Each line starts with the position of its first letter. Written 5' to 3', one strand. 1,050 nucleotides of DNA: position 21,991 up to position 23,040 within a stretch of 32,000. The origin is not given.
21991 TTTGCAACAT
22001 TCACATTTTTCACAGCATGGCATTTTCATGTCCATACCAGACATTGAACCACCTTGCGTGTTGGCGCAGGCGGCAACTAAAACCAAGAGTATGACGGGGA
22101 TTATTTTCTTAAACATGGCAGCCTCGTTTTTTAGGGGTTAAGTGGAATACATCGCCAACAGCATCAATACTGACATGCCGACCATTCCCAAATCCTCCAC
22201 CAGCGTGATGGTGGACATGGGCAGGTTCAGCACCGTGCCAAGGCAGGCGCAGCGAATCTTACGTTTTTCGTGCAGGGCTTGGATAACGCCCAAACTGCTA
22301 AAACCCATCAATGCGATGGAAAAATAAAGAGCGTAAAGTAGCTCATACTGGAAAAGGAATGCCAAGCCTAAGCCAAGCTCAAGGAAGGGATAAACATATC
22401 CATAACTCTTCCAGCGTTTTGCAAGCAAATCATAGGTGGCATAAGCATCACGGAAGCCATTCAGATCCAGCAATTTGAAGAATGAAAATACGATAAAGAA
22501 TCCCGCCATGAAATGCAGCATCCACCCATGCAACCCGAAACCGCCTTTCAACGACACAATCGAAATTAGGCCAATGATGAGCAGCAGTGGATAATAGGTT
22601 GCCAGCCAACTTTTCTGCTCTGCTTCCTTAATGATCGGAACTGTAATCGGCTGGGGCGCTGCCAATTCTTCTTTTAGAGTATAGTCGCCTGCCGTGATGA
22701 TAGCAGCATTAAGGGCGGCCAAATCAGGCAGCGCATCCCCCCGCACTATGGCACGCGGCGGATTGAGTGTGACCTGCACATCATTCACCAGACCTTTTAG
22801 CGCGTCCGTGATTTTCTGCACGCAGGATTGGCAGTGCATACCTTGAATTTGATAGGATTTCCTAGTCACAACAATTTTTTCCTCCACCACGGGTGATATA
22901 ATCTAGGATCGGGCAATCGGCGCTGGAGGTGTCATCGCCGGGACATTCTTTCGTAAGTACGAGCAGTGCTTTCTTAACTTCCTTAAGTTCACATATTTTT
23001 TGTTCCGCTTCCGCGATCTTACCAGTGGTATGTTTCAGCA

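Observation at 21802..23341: MerR-controlled trio: regulator, HMA-MauE-like membrane protein and secreted Cys-rich lipoprotein, a candidate undescribed metal-handling system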

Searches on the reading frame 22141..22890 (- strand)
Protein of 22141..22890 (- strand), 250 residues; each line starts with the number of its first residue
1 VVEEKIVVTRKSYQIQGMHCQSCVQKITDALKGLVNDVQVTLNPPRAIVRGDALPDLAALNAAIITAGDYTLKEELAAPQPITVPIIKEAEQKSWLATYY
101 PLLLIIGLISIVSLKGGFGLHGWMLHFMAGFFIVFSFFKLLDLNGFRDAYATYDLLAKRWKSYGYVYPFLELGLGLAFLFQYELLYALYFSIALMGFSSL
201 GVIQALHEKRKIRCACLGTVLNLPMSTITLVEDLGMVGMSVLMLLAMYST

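Call 4: search_protein_families(library=pfam, proteins=[window:22141-22890:-], max_evalue=0.01)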
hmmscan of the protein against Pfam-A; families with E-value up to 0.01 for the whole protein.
window:22141-22890:- (250 aa): 2 families
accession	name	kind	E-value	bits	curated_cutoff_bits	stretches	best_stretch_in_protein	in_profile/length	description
PF07291.16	MauE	-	1e-16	61.9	27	1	126-245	10-127/128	Methylamine utilisation protein MauE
PF00403.32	HMA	-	2.8e-09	37.7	24.8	1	13-66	2-58/62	Heavy-metal-associated domain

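Call 5: search_protein_families(library=ncbifam, proteins=[window:22141-22890:-], max_evalue=0.01)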
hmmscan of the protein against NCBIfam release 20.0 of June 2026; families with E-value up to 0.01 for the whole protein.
window:22141-22890:- (250 aa): 11 families
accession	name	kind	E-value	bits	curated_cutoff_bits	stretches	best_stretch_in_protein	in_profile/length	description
NF047957.1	CopZ_AFE_1862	equivalog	7.3e-10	39.1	85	1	14-68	4-58/62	CopZ family metallochaperone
NF033775.1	P_type_ZntA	exception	7.5e-06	24.5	1240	1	5-81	44-120/732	Zn(II)/Cd(II)/Pb(II) translocating P-type ATPase ZntA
NF008262.1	PRK11033.1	equivalog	1.2e-05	23.9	1005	1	7-85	39-117/731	zinc/cadmium/mercury/lead-transporting ATPase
NF033794.2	chaper_CopZ_Eh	exception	4.7e-05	23.4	95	1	11-50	2-43/68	copper chaperone CopZ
NF010311.1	PRK13748.1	subfamily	0.0005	19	600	1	13-73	3-64/560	mercury(II) reductase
NF033795.1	chaper_CopZ_Bs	exception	0.00052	20.1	91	1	13-44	4-37/66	copper chaperone CopZ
NF033556.1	MerTP_fusion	equivalog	0.00066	19.3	180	0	7-35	118-146/186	mercuric transport protein MerTP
TIGR00003.1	TIGR00003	subfamily_domain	0.0024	18.1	62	1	11-65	2-59/66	copper ion binding protein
NF033781.1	chaper_CopP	exception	0.0052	16.9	112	1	11-68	2-61/65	copper-binding metallochaperone CopP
NF007952.0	PRK10671.1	equivalog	0.0056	14.9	1316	1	14-68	108-162/838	copper-exporting P-type ATPase CopA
NF041115.1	UxxU_metal_bind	equivalog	0.0057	16.8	95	1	12-49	7-46/74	metal-binding (seleno)protein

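Call 7: find_homologous_proteins(query=window:22141-22890:-)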
Query window:22141-22890:- (250 aa): 6315 proteins with E <= 0.001 among 7488 candidates; the best 120 are listed.
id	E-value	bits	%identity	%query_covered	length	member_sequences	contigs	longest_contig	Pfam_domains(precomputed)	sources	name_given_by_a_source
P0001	5.3e-149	512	100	93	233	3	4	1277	PF00403.33,PF07291.17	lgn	-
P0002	1.9e-140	484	89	100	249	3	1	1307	PF00403.33,PF07291.17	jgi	jgi:copper chaperone CopZ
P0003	1.8e-137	475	89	97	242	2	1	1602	PF00403.33,PF07291.17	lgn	-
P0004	3.4e-137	474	88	97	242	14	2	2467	PF00403.33,PF07291.17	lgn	-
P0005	9.5e-136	469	88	97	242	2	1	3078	PF00403.33,PF07291.17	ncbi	-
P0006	3.8e-135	467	89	97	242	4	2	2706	PF00403.33,PF07291.17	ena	-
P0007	6.4e-135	466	89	97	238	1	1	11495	PF00403.33,PF07291.17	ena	-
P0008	5.7e-129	447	84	96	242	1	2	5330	PF00403.33,PF07291.17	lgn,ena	-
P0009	2.2e-128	445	85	96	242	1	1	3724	PF00403.33,PF07291.17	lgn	-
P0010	6.8e-123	427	80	96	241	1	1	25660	PF00403.33,PF07291.17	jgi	jgi:copper chaperone CopZ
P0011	4.3e-116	405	77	97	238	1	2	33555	PF00403.33,PF07291.17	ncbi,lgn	-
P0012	3.0e-114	399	75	97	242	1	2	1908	PF00403.33,PF07291.17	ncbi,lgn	-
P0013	4.8e-107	375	72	95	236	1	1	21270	PF00403.33,PF07291.17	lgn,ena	-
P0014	3.5e-105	369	71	96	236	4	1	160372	PF00403.33,PF07291.17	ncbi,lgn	-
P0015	1.3e-103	364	70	94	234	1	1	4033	PF00403.33,PF07291.17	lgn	-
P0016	4.2e-103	362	69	94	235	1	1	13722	PF00403.33,PF07291.17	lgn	-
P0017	6.3e-103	361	69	95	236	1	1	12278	PF00403.33,PF07291.17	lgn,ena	-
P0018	7.6e-103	361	70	96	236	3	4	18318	PF00403.33,PF07291.17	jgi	jgi:copper chaperone CopZ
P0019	7.1e-102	358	69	96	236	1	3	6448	PF00403.33,PF07291.17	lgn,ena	-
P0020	2.1e-101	356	71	94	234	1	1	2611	PF00403.33,PF07291.17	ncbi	-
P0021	3.1e-101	356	67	96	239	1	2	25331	PF00403.33,PF07291.17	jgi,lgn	jgi:copper chaperone CopZ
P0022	3.7e-101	356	68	96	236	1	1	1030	PF00403.33,PF07291.17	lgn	-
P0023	1.2e-100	354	69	96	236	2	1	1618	PF00403.33,PF07291.17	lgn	-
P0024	1.4e-100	354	67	96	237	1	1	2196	PF00403.33,PF07291.17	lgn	-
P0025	3.0e-100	353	70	94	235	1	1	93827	PF00403.33,PF07291.17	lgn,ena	-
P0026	7.8e-100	351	69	94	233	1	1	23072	PF00403.33,PF07291.17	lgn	-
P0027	9.3e-100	351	72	94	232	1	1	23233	PF00403.33,PF07291.17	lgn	-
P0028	1.0e-99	351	69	96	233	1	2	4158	PF00403.33,PF07291.17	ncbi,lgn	-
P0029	4.8e-99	349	70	94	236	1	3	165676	PF00403.33,PF07291.17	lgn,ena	-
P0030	1.1e-98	348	68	95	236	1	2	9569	PF07291.17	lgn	-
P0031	1.6e-98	347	67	96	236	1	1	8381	PF00403.33,PF07291.17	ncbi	-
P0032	4.9e-98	345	67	95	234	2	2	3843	PF00403.33,PF07291.17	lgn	-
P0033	4.1e-97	342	71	94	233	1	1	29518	PF07291.17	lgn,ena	-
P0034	4.3e-97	342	68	95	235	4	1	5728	PF00403.33,PF07291.17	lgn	-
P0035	5.4e-97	342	69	94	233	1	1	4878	PF00403.33,PF07291.17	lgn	-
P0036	6.6e-97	342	69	94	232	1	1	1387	PF00403.33,PF07291.17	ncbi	-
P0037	1.8e-96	340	67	95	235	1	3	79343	PF00403.33,PF07291.17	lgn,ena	-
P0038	2.4e-96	340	68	94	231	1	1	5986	PF00403.33,PF07291.17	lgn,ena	-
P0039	3.8e-96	339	67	95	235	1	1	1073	PF00403.33,PF07291.17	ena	-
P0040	9.0e-96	338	69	94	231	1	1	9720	PF00403.33,PF07291.17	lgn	-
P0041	3.6e-95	336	69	94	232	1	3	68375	PF00403.33,PF07291.17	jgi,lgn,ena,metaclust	metaclust:\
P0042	5.1e-95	336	68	95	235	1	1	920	PF00403.33,PF07291.17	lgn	-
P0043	5.8e-95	335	67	94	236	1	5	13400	PF00403.33,PF07291.17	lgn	-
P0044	4.4e-94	333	67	95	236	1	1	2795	PF07291.17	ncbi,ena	-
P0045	6.4e-93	329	64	96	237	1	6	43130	PF00403.33,PF07291.17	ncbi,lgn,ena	-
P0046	8.6e-93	328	66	96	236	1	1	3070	PF00403.33,PF07291.17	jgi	jgi:copper chaperone CopZ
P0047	3.2e-92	326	66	95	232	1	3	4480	PF00403.33,PF07291.17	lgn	-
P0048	8.4e-92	325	62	95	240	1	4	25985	PF00403.33,PF07291.17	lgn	-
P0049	7.1e-91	322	65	95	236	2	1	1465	PF00403.33,PF07291.17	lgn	-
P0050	2.6e-90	320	63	94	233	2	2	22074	PF00403.33,PF07291.17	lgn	-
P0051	5.4e-90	319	67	94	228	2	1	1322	PF07291.17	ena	-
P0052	3.6e-89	316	65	92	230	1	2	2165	PF00403.33,PF07291.17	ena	-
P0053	3.6e-89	316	61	95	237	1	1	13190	PF00403.33,PF07291.17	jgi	jgi:copper chaperone CopZ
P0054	3.8e-89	316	65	92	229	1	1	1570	PF07291.17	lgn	-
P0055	5.6e-89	316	65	94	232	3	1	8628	PF00403.33,PF07291.17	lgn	-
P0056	6.6e-89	316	63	94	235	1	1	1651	PF00403.33,PF07291.17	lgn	-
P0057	7.4e-89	315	64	94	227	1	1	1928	PF00403.33,PF07291.17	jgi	jgi:copper chaperone CopZ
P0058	8.5e-89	315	61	94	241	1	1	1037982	PF00403.33,PF07291.17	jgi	jgi:copper chaperone CopZ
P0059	9.0e-89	315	66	94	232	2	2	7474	PF00403.33,PF07291.17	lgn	-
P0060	2.5e-88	314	64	94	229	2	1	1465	PF00403.33,PF07291.17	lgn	-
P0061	5.8e-88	312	64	94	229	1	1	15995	PF00403.33,PF07291.17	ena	-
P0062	7.6e-88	312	62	95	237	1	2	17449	PF00403.33,PF07291.17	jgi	jgi:copper chaperone CopZ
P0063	7.7e-88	312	62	95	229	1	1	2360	PF00403.33,PF07291.17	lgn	-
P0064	3.6e-87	310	61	94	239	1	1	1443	PF00403.33,PF07291.17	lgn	-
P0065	8.7e-87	309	62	94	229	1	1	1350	PF00403.33,PF07291.17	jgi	jgi:copper chaperone CopZ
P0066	1.0e-86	308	65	92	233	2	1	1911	PF00403.33,PF07291.17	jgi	jgi:copper chaperone CopZ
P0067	2.2e-86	307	62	95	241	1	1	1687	PF00403.33,PF07291.17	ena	-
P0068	5.1e-86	306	60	93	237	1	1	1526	PF00403.33,PF07291.17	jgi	jgi:copper chaperone CopZ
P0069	1.0e-85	305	61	94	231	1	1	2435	PF00403.33,PF07291.17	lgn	-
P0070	1.8e-85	304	61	94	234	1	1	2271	PF07291.17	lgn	-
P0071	2.2e-85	304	65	93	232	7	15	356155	PF00403.33,PF07291.17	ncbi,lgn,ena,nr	ncbi:MAG: cation transporter [Alphaproteobacteria bacterium]|nr:cation transporter [Alphaproteobacte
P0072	9.6e-85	302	60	96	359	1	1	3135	PF00403.33,PF00127.27,PF07291.17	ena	-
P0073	2.6e-84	301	64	92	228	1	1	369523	PF07291.17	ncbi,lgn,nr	ncbi:MAG: hypothetical protein PW788_14495 [Micavibrio sp.]|nr:hypothetical protein [Micavibrio sp.]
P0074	2.9e-84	300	62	94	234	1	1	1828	PF07291.17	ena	-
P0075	5.0e-84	300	59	94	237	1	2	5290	PF07291.17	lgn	-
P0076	9.1e-84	299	61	96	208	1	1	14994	PF00403.33,PF07291.17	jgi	jgi:copper chaperone CopZ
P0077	2.9e-83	297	59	94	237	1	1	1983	PF07291.17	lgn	-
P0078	3.3e-83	297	57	95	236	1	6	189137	PF07291.17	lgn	-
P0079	1.2e-82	295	59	93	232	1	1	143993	PF00403.33,PF07291.17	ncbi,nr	ncbi:Uncharacterized protein PHSC3_000416 [Chlamydiales bacterium STE3]|nr:Uncharacterized protein P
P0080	1.3e-82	295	60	94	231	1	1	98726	PF00403.33,PF07291.17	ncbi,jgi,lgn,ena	jgi:copper chaperone CopZ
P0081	1.8e-82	295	59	94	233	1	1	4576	PF07291.17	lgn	-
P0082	3.6e-82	294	61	94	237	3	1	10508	PF07291.17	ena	-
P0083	5.3e-82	293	59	94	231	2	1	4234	PF00403.33,PF07291.17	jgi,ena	jgi:copper chaperone CopZ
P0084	8.1e-82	292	58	94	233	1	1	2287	PF00403.33,PF07291.17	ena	-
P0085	9.0e-82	292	58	93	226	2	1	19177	PF00403.33,PF07291.17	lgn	-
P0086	1.3e-81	292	58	93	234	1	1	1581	PF00403.33,PF07291.17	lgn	-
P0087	2.2e-81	291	58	94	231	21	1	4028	PF00403.33,PF07291.17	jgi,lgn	jgi:copper chaperone CopZ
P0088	2.4e-81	291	61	94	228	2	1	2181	PF07291.17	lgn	-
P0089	1.2e-80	289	58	94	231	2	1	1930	PF00403.33,PF07291.17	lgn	-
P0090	1.9e-80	288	58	94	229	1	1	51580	PF00403.33,PF07291.17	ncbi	-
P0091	5.4e-80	286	58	93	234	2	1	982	PF00403.33,PF07291.17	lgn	-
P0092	1.2e-79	285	58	93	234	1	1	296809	PF07291.17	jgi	jgi:copper chaperone CopZ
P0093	2.3e-79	284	57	96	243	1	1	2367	PF00403.33,PF07291.17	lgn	-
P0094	6.0e-79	283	58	95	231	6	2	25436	PF00403.33,PF07291.17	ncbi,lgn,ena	-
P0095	1.2e-78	282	58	93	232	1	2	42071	PF00403.33,PF07291.17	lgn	-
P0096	1.3e-78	282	58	93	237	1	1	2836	PF00403.33,PF07291.17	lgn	-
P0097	3.0e-78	281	58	95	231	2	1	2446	PF00403.33,PF07291.17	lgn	-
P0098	1.9e-77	278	55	89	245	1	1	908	PF07291.17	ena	-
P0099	2.9e-77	277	59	90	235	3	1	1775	PF00403.33,PF07291.17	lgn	-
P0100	4.2e-77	277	57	94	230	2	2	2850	PF07291.17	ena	-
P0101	4.4e-77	277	58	94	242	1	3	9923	PF07291.17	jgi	jgi:copper chaperone CopZ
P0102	4.4e-77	277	58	94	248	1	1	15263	PF07291.17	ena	-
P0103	1.2e-76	275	56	93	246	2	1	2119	PF00403.33,PF07291.17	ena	-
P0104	1.5e-76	275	55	89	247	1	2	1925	PF00403.33,PF07291.17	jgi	jgi:copper chaperone CopZ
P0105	1.8e-76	275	60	94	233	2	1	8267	PF00403.33,PF07291.17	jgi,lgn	jgi:copper chaperone CopZ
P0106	1.8e-76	275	61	95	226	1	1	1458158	PF07291.17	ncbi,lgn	ncbi:MAG: heavy metal-associated domain-containing protein [Pseudomonadota bacterium]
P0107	1.9e-76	275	56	94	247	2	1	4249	PF00403.33,PF07291.17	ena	-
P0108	1.9e-76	275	58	94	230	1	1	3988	PF00403.33,PF07291.17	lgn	-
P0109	3.5e-76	274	59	94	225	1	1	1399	PF00403.33,PF07291.17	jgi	jgi:copper chaperone CopZ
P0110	4.8e-76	273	55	93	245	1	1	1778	PF07291.17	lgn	-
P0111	7.1e-76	273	56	96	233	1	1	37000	PF07291.17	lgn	-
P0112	8.6e-76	273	55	93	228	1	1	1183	PF07291.17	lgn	-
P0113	9.8e-76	272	57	95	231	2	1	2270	PF00403.33,PF07291.17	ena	-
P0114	1.1e-75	272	55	95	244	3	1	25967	PF07291.17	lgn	-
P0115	1.4e-75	272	57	95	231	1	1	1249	PF07291.17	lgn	-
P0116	1.7e-75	272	54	91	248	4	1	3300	PF07291.17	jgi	jgi:cation transport ATPase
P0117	2.1e-75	271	53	93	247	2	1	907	PF00403.33,PF07291.17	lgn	-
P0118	2.3e-75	271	56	90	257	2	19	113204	PF00403.33,PF07291.17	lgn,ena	-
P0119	2.6e-75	271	54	89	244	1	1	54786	PF07291.17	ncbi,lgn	-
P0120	3.3e-75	271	55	94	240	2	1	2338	PF00403.33,PF07291.17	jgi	jgi:copper chaperone CopZ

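Call 19: find_related_loci(query=A2, collection=genome_contigs, flank=5000)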
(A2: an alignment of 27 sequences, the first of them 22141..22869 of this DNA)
Query A2 (243 aa) in genome_contigs; peptide patterns used: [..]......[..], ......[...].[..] (x = any residue, [..] = any of these).
600 stretches matched a pattern (row limit reached: there are more); 573 encode a relative of the query (tblastn E <= 1e-3); the best 80 are kept; 80 distinct loci.
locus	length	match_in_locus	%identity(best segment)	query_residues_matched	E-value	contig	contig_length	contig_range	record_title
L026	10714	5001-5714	77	1-243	2e-117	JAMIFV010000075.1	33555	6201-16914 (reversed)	MAG: Alphaproteobacteria bacterium isolate UR_AS_metabat.55 k201_582083, whole genome shotgun sequence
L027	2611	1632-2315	71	4-237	3e-104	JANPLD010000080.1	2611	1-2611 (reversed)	MAG: Alphaproteobacteria bacterium isolate VAR_61_metabat_105 VAR_61_k141_4088538, whole genome shotgun sequence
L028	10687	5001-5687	58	1-238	7e-87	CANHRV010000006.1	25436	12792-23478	MAG: Opitutae bacterium isolate RE-26jul17-244 genome assembly, contig: RE-26jul17-C2423, whole genome shotgun sequence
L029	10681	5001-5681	66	5-237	1e-82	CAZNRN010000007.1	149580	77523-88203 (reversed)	MAG TPA_asm: uncultured Micavibrio sp. isolate binchicken_co199_124 genome assembly, contig: NODE_127_length_149580_cov_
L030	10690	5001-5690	54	3-239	1e-80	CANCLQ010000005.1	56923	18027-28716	MAG: Opitutae bacterium isolate JR-MC-G-240519-124 genome assembly, contig: JR-MC-G-240519-C751, whole genome shotgun se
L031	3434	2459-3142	54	5-238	3e-81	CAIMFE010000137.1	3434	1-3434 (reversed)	MAG: uncultured Opitutae bacterium isolate Kiruna3_bin-4476 genome assembly, contig: bin-4476:137/258, whole genome shot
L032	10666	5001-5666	54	5-236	1e-79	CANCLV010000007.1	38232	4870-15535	MAG: Opitutae bacterium isolate JR-MC-G-240519-222 genome assembly, contig: JR-MC-G-240519-C1603, whole genome shotgun s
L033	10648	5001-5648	56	4-237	1e-75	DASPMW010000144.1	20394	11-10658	MAG TPA_asm: Patescibacteria group bacterium isolate SMAG_U12103 k141_22762, whole genome shotgun sequence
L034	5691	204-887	50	5-238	9e-75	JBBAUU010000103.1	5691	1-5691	MAG: Opitutales bacterium isolate EUL_305 ctg103-EUL_305, whole genome shotgun sequence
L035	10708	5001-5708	48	3-238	3e-71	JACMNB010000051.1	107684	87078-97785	MAG: Methylotenera sp. isolate LF-bin-133 FL-bin-133-contig-k141_1517636, whole genome shotgun sequence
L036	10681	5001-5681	51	1-238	5e-71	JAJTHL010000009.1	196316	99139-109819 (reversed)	MAG: Alphaproteobacteria bacterium isolate CoA8N_C25 k141_206405_flag_1_multi_21_0000_len_196316, whole genome shotgun s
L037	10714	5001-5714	49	1-238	1e-70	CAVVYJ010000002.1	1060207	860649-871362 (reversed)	MAG: uncultured beta proteobacterium isolate MFD03899.bin.1.28 genome assembly, contig: contig_20632, whole genome shotg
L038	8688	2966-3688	54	6-237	7e-71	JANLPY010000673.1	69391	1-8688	MAG: Hyphomicrobiaceae bacterium isolate OTE_38_metabat_276 OTE_38_k141_4051627, whole genome shotgun sequence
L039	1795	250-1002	52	3-243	1e-72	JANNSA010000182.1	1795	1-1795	MAG: Hyphomicrobiaceae bacterium isolate SOY_31_metabat_286_sub SOY_31_k141_3295103, whole genome shotgun sequence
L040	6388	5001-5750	47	1-242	1e-69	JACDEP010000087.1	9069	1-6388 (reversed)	MAG: Methylotenera sp. isolate MGR_bin363 SD2903_NODE_1248_length_9069_cov_1.054127, whole genome shotgun sequence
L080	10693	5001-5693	47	5-228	8e-60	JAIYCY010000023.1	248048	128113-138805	MAG: Planctomycetaceae bacterium isolate H1_MAG_00017 pond_H1_MAG_00017_000000000011, whole genome shotgun sequence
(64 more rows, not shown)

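Call 30: predict_structure(alignment_id=A2)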
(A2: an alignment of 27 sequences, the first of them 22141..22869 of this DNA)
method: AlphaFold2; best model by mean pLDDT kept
length: 243 residues; sequences in the alignment: 27
mean_pLDDT: 86.6   pTM: 0.65
mean pLDDT of the five models: 86.6, 85.9, 85.7, 84.8, 84.3
residues with pLDDT >= 90: 140; 70-90: 71; 50-70: 18; < 50: 14
segments of 3 or more residues with pLDDT < 50: 72-82
pLDDT, mean of each block of 10 residues (from residue 1): 94 89 96 93 95 97 90 45 66 83 83 92 95 89 86 92 97 97 96 89 65 59 91 97 88
secondary structure, 60 per line:
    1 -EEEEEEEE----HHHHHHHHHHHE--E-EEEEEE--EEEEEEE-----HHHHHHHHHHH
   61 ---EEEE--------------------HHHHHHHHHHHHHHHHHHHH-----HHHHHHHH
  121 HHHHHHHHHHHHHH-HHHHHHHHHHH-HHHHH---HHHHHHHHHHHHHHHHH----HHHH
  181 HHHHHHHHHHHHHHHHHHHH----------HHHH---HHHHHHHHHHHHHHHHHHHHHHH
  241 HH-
elements in order: E2-9 H14-24 E30-35 E38-44 H50-60 E64-67 H88-107 H113-134 H136-146 H148-152 H156-172 H177-200 H211-214 H218-242

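Call 34: fold_search(model_id=the predicted structure, library=pdb)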
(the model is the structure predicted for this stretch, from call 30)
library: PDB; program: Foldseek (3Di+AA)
matches with E <= 10: 254; with E <= 0.001: 0
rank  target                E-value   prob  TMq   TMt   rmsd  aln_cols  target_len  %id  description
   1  1mwy_MODEL_1_A        4.7e-03  1.00  0.26  0.76   2.3        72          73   35  Solution structure of the N-terminal domain of ZntA in the apo-form (released 2002-11-06)
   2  2qif_A                5.2e-03  1.00  0.25  0.80   2.0        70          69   30  Crystal structure of a metallochaperone with a tetranuclear Cu(I) cluster (released 2008-07-08)
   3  3dxs                  6.6e-03  1.00  0.26  0.78   1.8        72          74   25  Crystal structure of a copper binding domain from HMA7, a P-type ATPase (released 2009-08-11)
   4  1osd_A                7.3e-03  1.00  0.26  0.79   1.9        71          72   25  crystal structure of Oxidized MerP from Ralstonia metallidurans CH34 (released 2004-05-18)
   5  4a48_A                8.9e-03  1.00  0.25  0.83   1.9        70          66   26  Crosstalk between Cu(I) and Zn(II) homeostasis (released 2012-12-12)
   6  2qif_B                1.2e-02  1.00  0.25  0.81   1.8        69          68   30  Crystal structure of a metallochaperone with a tetranuclear Cu(I) cluster (released 2008-07-08)
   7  1fvq                  2.3e-02  1.00  0.25  0.77   1.9        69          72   19  SOLUTION STRUCTURE OF THE YEAST COPPER TRANSPORTER DOMAIN CCC2A IN THE APO AND CU(I) LOADED STATES (released 2001-03-14)
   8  6ff2_A                2.3e-02  1.00  0.25  0.80   1.9        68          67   22  CopZ metallochaperone (released 2019-01-30)
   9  4a48_B                2.3e-02  1.00  0.24  0.76   2.7        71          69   27  Crosstalk between Cu(I) and Zn(II) homeostasis (released 2012-12-12)
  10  7si6                  2.4e-02  0.97  0.25  0.07  18.7       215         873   16  Structure of ATP7B in state 1 (released 2022-03-16)
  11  1qup_B                2.5e-02  1.00  0.25  0.27   2.4        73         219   20  CRYSTAL STRUCTURE OF THE COPPER CHAPERONE FOR SUPEROXIDE DISMUTASE (released 1999-12-10)
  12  3cjk_B                3.0e-02  1.00  0.24  0.68   3.3        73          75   26  Crystal structure of the adduct HAH1-Cd(II)-MNK1. (released 2008-12-30)
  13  6a71_A                3.2e-02  1.00  0.25  0.76   2.1        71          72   28  Crystal Structure of Human ATP7B and TM Complex (released 2019-04-03)
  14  7si3                  4.3e-02  0.92  0.24  0.07  18.6       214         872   14  Consensus structure of ATP7B (released 2022-03-16)
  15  6a71_B                4.7e-02  1.00  0.26  0.79   2.0        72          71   28  Crystal Structure of Human ATP7B and TM Complex (released 2019-04-03)
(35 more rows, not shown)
